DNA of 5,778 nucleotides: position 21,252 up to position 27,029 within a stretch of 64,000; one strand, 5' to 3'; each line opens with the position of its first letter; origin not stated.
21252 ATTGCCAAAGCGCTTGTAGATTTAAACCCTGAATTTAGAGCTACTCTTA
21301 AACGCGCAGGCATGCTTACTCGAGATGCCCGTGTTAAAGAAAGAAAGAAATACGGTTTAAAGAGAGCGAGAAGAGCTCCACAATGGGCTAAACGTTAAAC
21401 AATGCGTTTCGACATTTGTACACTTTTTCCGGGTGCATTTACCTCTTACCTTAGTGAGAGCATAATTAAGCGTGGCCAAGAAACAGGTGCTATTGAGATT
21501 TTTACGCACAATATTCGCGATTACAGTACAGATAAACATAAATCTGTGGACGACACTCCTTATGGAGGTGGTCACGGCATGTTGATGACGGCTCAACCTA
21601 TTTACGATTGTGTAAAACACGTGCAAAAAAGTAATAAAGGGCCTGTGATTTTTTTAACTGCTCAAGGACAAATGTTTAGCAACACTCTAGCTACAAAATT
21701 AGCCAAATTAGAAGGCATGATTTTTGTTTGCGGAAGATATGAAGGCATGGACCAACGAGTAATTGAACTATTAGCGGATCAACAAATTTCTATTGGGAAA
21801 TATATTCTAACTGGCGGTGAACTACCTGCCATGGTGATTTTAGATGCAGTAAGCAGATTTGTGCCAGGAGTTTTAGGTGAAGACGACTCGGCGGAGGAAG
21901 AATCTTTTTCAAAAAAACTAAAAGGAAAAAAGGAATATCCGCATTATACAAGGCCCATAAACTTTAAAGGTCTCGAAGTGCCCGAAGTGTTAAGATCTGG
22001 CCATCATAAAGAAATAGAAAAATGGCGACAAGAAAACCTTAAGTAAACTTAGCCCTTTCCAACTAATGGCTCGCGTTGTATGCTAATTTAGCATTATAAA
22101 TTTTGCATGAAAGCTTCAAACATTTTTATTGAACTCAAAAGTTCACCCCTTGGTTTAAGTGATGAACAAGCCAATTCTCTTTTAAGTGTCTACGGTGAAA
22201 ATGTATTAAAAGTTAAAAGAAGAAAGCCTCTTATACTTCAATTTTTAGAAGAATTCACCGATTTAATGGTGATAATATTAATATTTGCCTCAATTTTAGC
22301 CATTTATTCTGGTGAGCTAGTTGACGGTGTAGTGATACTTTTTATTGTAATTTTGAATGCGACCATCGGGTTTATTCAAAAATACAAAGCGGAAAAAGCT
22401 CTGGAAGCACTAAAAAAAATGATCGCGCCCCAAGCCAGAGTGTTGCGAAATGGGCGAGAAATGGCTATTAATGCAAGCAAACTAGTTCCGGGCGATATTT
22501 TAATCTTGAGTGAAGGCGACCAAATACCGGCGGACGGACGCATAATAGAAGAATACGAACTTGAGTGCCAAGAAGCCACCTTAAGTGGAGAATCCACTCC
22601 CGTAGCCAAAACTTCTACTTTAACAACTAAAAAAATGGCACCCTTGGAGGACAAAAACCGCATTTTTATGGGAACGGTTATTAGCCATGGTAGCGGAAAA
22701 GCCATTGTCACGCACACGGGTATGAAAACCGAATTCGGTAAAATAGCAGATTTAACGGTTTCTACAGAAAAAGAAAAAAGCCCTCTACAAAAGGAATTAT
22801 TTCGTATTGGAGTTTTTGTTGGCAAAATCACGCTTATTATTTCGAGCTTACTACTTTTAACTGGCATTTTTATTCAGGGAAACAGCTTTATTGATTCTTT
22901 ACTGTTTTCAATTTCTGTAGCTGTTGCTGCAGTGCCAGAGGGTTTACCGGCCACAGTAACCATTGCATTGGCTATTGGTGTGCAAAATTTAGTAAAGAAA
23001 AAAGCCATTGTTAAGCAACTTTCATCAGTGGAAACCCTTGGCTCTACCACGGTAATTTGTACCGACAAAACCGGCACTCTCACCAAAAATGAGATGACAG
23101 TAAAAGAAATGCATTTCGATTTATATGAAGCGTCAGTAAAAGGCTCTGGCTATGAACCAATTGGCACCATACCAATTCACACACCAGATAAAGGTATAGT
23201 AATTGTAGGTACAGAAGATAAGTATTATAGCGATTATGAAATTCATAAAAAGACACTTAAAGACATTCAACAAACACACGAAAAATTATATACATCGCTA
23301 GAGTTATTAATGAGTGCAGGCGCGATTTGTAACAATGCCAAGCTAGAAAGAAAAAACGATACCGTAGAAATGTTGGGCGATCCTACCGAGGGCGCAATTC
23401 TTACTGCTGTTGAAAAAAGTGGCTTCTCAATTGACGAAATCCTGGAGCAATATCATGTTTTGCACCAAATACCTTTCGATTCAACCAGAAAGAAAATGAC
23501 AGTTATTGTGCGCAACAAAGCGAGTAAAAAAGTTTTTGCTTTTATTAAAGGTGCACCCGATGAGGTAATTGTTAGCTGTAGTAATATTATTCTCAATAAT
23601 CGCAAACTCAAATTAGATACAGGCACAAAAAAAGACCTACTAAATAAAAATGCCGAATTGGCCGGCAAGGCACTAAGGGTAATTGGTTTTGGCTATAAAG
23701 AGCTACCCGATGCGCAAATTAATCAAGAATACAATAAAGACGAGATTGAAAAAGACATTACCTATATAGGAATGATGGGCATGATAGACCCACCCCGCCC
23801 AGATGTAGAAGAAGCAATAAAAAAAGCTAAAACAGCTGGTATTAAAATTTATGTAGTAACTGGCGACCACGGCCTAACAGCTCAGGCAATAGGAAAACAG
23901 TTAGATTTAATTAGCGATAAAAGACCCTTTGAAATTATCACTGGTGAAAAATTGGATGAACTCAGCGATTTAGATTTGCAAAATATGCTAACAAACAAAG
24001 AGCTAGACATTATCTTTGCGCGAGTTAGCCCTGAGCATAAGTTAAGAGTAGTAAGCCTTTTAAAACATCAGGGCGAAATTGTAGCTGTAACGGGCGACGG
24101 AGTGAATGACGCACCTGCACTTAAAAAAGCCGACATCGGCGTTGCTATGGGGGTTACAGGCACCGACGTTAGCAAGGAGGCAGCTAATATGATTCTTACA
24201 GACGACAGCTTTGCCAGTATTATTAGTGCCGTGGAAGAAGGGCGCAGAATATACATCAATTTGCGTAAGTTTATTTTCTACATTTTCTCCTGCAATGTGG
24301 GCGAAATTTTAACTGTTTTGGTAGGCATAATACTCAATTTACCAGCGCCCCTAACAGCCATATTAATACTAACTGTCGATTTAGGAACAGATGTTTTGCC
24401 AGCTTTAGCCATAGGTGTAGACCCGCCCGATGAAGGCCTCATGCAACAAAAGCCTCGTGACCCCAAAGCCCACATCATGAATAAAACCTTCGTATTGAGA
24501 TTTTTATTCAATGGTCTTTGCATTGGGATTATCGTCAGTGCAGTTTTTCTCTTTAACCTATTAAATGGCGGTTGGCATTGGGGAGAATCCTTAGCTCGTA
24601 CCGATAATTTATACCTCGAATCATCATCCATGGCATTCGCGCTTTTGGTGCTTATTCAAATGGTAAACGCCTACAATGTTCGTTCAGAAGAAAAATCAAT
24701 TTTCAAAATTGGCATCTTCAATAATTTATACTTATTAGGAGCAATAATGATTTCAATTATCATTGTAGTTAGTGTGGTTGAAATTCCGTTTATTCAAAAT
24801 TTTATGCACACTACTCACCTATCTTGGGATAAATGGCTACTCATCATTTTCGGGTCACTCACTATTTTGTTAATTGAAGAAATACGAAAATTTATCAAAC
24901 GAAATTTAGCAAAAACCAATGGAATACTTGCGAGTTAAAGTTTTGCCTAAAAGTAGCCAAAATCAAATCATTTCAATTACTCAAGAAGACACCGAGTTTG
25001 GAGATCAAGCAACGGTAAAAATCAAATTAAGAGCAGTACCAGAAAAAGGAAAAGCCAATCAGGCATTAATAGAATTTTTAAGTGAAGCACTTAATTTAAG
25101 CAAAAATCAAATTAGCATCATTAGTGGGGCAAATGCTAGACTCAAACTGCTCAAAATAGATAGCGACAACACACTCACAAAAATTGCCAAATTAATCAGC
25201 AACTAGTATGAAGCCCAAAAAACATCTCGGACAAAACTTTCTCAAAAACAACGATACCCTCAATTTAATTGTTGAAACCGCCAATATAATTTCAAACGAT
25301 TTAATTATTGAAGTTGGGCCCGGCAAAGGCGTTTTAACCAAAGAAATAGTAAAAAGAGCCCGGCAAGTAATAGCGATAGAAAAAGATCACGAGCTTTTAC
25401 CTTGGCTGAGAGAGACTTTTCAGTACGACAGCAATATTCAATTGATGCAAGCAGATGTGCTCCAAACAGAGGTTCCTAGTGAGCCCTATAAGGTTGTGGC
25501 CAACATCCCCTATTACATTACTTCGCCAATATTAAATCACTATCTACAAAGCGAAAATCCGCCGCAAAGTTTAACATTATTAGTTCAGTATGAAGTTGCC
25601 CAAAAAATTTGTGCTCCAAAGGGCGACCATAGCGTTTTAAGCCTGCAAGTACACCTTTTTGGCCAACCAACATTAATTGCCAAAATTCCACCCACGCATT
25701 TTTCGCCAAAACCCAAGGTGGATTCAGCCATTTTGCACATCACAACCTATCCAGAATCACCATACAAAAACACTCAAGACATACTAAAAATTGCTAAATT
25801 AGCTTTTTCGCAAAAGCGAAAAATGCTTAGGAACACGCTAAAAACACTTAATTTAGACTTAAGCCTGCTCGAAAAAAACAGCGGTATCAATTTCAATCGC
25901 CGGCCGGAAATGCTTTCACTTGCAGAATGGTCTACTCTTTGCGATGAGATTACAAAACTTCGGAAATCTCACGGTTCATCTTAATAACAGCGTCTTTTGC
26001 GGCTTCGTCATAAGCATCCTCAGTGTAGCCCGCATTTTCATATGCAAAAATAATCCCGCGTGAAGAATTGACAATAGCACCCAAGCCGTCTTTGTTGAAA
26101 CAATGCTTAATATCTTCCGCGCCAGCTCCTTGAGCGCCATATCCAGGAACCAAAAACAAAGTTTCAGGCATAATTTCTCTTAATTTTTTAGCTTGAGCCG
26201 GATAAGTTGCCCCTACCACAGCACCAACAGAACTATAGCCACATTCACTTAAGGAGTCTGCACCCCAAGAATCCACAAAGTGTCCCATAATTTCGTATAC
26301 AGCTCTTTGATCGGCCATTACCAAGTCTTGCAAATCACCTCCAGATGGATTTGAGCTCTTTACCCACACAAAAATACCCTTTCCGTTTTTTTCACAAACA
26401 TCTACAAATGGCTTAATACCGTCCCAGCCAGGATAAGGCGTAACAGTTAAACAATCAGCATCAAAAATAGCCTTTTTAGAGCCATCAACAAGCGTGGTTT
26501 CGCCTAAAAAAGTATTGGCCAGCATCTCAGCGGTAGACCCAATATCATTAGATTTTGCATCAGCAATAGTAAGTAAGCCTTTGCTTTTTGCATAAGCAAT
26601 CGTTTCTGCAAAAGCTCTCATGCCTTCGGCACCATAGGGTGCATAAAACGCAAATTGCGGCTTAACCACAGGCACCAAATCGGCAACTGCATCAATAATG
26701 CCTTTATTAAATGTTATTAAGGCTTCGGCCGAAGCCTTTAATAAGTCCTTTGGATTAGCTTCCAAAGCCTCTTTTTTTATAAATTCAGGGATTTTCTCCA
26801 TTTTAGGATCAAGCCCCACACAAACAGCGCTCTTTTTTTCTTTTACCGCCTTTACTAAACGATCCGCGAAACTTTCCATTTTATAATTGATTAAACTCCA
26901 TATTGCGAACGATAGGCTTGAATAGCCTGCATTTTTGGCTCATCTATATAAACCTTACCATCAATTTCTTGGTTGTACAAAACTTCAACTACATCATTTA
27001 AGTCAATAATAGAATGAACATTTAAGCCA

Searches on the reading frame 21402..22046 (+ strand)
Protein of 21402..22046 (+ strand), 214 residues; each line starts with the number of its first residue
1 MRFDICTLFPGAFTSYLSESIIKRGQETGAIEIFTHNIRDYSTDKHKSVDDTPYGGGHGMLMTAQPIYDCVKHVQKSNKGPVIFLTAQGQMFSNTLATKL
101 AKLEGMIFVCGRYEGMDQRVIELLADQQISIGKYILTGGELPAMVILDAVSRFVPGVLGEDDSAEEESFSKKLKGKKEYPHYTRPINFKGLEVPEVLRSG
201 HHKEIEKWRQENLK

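Call 15: search_protein_families(library=pfam, proteins=[window:21402-22046:+], max_evalue=0.00001)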
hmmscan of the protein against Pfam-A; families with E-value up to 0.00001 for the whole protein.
window:21402-22046:+ (214 aa): 1 family
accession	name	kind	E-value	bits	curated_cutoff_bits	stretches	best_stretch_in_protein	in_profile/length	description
PF01746.26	tRNA_m1G_MT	-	2.6e-54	184.4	27.3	1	25-212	4-185/195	tRNA (Guanine-1)-methyltransferase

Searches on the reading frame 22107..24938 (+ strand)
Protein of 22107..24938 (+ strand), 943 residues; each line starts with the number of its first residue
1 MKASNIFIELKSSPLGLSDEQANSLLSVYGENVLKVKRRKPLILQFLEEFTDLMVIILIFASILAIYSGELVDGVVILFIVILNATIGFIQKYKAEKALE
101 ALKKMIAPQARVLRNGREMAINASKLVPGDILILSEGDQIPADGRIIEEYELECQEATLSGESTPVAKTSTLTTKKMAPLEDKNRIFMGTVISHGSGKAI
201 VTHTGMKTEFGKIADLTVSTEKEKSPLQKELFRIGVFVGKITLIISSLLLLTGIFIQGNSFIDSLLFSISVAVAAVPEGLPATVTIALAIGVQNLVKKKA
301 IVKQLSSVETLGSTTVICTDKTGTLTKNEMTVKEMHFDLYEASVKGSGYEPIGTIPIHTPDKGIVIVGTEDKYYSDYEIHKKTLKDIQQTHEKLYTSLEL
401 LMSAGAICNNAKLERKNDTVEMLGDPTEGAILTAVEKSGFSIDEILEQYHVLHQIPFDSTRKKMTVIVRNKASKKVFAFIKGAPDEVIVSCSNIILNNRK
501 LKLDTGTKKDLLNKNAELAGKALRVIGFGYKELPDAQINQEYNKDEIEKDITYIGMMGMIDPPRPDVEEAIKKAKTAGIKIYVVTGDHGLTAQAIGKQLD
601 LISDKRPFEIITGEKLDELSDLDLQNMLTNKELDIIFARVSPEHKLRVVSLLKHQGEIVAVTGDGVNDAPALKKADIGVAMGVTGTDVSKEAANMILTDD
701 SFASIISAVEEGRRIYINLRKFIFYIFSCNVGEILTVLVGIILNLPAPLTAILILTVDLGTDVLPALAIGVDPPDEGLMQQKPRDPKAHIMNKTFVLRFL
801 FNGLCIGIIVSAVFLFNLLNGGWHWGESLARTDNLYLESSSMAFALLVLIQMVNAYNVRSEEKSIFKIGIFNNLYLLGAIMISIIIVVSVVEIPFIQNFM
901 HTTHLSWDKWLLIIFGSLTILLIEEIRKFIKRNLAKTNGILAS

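Call 9: search_protein_families(library=pfam, proteins=[window:22107-24938:+], max_evalue=0.001)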
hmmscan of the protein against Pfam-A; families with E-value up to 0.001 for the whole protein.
window:22107-24938:+ (943 aa): 6 families
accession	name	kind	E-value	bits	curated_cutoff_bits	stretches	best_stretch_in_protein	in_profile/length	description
PF00122.25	E1-E2_ATPase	-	9e-54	182.2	28.1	1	104-298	1-181/181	E1-E2 ATPase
PF00689.26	Cation_ATPase_C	-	3.7e-50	170.6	27.3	1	746-930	1-175/175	Cation transporting ATPase, C-terminus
PF13246.12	Cation_ATPase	-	5e-24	84.6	21.7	1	406-494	1-91/91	Cation transport ATPase (P-type)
PF00702.32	Hydrolase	-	2.1e-19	71.1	26.4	1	447-676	52-191/191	haloacid dehalogenase-like hydrolase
PF00690.31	Cation_ATPase_N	-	2e-16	59.8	20.4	1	3-64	6-68/69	Cation transporter/ATPase, N-terminus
PF08282.18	Hydrolase_3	-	6.9e-06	26.4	20.9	1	649-701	196-247/255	haloacid dehalogenase-like hydrolase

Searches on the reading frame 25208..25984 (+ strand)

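Call 9: search_protein_families(library=pfam, proteins=[window:25208-25984:+], max_evalue=0.001)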
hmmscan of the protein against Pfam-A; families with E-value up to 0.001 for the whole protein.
window:25208-25984:+ (258 aa): 3 families
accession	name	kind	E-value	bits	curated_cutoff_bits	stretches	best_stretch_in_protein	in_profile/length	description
PF00398.26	RrnaAD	-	4.2e-61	206.8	24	1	3-249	4-262/263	Ribosomal RNA adenine dimethylase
PF13649.12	Methyltransf_25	-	2.4e-06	28.6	27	1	33-99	1-70/97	Methyltransferase domain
PF08241.18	Methyltransf_11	-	0.00025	22.1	21.2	1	35-97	2-64/95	Methyltransferase domain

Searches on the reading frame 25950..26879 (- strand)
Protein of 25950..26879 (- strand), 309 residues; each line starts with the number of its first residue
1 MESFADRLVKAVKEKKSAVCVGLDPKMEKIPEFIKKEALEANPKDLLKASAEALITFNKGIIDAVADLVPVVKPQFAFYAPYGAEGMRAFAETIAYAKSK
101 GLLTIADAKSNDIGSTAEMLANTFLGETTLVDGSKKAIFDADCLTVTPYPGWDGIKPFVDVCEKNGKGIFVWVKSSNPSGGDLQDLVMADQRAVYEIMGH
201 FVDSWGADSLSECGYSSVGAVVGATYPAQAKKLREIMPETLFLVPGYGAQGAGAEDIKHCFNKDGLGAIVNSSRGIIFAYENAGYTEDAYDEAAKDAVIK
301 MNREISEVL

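Call 9: search_protein_families(library=pfam, proteins=[window:25950-26879:-], max_evalue=0.001)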
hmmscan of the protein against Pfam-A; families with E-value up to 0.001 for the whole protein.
window:25950-26879:- (309 aa): 1 family
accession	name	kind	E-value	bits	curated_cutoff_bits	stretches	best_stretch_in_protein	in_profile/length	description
PF00215.30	OMPdecase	-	2.9e-24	86.6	27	1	19-281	3-213/221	Orotidine 5'-phosphate decarboxylase / HUMPS family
